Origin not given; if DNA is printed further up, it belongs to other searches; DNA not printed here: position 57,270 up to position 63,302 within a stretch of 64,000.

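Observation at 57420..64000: Giant M48-peptidase / TerB / DUF4011 / Upf1-like SF1 helicase / endonuclease-fold fusion protein, translationally coupled to a membrane protein: candidate defence or DNA-surveillance module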

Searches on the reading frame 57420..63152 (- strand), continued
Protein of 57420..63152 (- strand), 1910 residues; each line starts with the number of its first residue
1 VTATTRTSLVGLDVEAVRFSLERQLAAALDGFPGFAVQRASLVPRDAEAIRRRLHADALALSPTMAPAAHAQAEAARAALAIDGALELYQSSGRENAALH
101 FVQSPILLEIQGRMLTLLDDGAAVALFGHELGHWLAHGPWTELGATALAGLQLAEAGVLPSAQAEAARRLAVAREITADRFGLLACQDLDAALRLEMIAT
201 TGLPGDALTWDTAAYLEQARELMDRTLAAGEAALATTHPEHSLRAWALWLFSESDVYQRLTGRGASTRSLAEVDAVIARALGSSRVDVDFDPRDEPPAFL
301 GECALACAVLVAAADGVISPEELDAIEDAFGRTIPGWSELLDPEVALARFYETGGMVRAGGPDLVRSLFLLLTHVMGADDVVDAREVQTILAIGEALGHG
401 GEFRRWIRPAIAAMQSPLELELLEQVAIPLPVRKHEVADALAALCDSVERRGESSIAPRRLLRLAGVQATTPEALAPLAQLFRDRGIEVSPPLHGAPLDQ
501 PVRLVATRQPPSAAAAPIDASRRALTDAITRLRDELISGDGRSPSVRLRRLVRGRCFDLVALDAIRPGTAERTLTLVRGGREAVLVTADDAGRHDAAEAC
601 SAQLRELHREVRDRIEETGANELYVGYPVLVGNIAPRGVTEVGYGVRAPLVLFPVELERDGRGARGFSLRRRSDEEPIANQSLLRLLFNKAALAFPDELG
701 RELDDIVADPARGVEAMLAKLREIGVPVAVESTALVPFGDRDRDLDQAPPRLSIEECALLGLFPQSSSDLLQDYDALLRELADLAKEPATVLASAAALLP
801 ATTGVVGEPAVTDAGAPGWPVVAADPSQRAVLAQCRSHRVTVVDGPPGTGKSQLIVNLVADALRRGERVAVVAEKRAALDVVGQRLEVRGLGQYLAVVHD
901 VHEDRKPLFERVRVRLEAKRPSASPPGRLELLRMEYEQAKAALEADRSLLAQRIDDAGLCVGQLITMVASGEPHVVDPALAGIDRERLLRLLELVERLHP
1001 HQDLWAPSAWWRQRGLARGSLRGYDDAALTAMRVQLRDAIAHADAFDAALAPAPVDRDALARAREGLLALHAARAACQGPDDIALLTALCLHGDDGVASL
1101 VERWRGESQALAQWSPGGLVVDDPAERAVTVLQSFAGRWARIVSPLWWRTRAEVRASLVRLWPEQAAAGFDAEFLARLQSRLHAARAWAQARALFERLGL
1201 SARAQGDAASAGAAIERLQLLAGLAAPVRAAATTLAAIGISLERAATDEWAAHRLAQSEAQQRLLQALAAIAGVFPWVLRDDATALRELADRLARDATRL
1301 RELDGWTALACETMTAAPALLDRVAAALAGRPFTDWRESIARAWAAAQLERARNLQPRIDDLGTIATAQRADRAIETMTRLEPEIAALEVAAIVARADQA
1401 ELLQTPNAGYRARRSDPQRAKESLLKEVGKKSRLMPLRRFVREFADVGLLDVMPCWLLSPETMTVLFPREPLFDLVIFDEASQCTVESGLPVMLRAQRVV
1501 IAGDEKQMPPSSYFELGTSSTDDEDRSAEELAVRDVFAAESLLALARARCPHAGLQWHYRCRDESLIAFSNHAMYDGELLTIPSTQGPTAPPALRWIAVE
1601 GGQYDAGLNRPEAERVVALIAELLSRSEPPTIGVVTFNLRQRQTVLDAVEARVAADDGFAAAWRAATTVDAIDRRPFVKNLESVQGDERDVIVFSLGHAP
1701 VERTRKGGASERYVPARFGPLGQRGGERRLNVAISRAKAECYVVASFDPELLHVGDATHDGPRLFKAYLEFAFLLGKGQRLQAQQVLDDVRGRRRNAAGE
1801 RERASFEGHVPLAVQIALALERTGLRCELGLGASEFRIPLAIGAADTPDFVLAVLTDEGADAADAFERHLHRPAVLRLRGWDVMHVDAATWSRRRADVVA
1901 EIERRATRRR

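Call 74: find_encoding_contigs(protein=P0006, flank=6000, max_places=1)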
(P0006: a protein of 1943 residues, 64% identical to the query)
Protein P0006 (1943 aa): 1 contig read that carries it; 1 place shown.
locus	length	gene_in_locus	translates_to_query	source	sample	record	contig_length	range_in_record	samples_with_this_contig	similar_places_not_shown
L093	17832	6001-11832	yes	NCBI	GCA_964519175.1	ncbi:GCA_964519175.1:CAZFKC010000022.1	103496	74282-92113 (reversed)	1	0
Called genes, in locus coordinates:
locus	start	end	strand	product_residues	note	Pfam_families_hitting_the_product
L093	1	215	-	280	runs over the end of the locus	PF00487:FA_desaturase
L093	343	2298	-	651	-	PF00072:Response_reg, PF00989:PAS, PF08448:PAS_4, PF13426:PAS_9 (weak), PF00512:HisKA (faint), PF02518:HATPase_c, PF00072:Response_reg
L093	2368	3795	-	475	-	PF01082:Cu2_monooxygen, PF03712:Cu2_monoox_C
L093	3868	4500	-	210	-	PF13238:AAA_18 (weak), PF13671:AAA_33 (weak), PF00406:ADK, PF13207:AAA_17, PF05191:ADK_lid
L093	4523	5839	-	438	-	PF00344:SecY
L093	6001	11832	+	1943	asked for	PF13195:DUF4011, PF13086:AAA_11 (weak), PF13245:AAA_19 (faint), PF13604:AAA_30 (faint), PF13086:AAA_11, PF13087:AAA_12, PF18741:MTES_1575 (weak)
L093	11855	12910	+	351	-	PF08450:SGL (faint)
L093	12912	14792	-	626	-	-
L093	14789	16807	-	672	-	PF01839:FG-GAP (faint), PF13517:FG-GAP_3, PF07593:UnbV_ASPIC, PF11617:Cu-binding_MopE (weak)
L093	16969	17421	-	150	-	PF00828:Ribosomal_L27A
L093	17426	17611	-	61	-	PF00327:Ribosomal_L30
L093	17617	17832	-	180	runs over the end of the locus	PF00333:Ribosomal_S5, PF03719:Ribosomal_S5_C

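Call 94: search_protein_families(library=pfam, proteins=[P0061, P0071], max_evalue=0.01)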
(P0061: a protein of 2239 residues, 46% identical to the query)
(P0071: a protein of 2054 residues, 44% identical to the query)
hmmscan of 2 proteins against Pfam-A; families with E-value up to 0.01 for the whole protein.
P0061 (2239 aa): 11 families
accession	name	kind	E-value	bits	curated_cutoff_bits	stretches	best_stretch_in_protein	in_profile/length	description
PF00929.31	RNase_T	-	7.1e-23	82.4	24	1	13-165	2-164/164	Exonuclease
PF13087.12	AAA_12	-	9.1e-18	65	27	1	1882-2077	15-193/195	AAA domain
PF18741.7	MTES_1575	-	7.7e-16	58.4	38.2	1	2144-2235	3-94/96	REase_MTES_1575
PF13086.12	AAA_11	-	1.1e-15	58.6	27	2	1802-1844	212-254/257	AAA domain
PF13195.11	DUF4011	-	2.3e-13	50.8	22.2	1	856-1001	8-156/158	Protein of unknown function (DUF4011)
PF13604.12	AAA_30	-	4.1e-06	27.1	27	1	1147-1212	3-70/191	AAA domain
PF13245.12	AAA_19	-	7.5e-05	23.4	25.1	1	1151-1223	2-71/134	AAA domain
PF05099.18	TerB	-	0.0017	19.1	24.4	0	623-717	4-107/118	Tellurite resistance protein TerB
PF09848.15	SLFN-g3_helicase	-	0.002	17.9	24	0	1162-1209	3-52/354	Schlafen group 3, DNA/RNA helicase domain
PF01443.25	Viral_helicase1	-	0.0064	16.8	21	0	1163-1191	1-28/228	Viral superfamily 1 RNA helicase core domain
PF03308.22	MeaB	-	0.0066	15.9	23.1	1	1153-1195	26-68/273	Methylmalonyl Co-A mutase-associated GTPase MeaB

P0071 (2054 aa): 13 families
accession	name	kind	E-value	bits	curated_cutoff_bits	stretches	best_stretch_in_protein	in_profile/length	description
PF13087.12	AAA_12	-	1e-19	71.3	27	1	1564-1759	15-193/195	AAA domain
PF18741.7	MTES_1575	-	1.1e-16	61.1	38.2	1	1827-1919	4-96/96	REase_MTES_1575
PF13086.12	AAA_11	-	3.8e-15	56.8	27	2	1485-1525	212-252/257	AAA domain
PF13195.11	DUF4011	-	4e-08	33.8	22.2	1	602-685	74-158/158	Protein of unknown function (DUF4011)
PF01435.24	Peptidase_M48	-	5.6e-08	33.3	20.3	1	72-248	7-179/186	Peptidase family M48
PF05099.18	TerB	-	2.3e-06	28.3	24.4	1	305-402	2-108/118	Tellurite resistance protein TerB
PF13245.12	AAA_19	-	0.00032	21.3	25.1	0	833-888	4-61/134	AAA domain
PF13604.12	AAA_30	-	0.0006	20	27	1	828-888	4-66/191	AAA domain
PF01443.25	Viral_helicase1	-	0.001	19.4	21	0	843-873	1-30/228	Viral superfamily 1 RNA helicase core domain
PF09848.15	SLFN-g3_helicase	-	0.0022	17.8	24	0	842-891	3-54/354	Schlafen group 3, DNA/RNA helicase domain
PF13191.12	AAA_16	-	0.0069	17.3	32.6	1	835-942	20-124/167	AAA ATPase domain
PF03308.22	MeaB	-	0.0092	15.5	23.1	0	834-875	27-68/273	Methylmalonyl Co-A mutase-associated GTPase MeaB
PF25199.1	nSTAND_NTPase5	-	0.0099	16.1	34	0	835-906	36-107/145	Novel STAND NTPase 5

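Call 99: list_cluster_members(proteins=[P0001, P0002, P0012])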
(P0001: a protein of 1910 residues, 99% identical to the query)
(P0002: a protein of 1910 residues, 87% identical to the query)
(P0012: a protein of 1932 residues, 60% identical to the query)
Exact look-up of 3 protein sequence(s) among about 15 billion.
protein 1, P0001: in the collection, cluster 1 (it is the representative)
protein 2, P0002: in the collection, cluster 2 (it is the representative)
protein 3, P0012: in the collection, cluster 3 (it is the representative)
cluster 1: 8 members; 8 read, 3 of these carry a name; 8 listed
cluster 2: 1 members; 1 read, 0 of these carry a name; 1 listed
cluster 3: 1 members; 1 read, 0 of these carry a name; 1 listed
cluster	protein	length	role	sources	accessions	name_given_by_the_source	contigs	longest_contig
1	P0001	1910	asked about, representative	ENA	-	-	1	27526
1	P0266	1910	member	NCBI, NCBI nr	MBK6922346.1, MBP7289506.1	MAG: DUF4011 domain-containing protein [Deltaproteobacteria bacterium] | DUF4011 domain-containing protein [Deltaproteobacteria bacterium]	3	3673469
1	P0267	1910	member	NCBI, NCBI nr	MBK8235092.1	MAG: DUF4011 domain-containing protein [Deltaproteobacteria bacterium] | DUF4011 domain-containing protein [Deltaproteobacteria bacterium]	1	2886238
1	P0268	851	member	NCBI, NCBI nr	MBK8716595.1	MAG: hypothetical protein IPN32_17845 [Deltaproteobacteria bacterium] | hypothetical protein [Deltaproteobacteria bacterium]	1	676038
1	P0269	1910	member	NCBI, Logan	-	-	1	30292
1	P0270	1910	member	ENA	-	-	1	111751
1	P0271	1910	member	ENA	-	-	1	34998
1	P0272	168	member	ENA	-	-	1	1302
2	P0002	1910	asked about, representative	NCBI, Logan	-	-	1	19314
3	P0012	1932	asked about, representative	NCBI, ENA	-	-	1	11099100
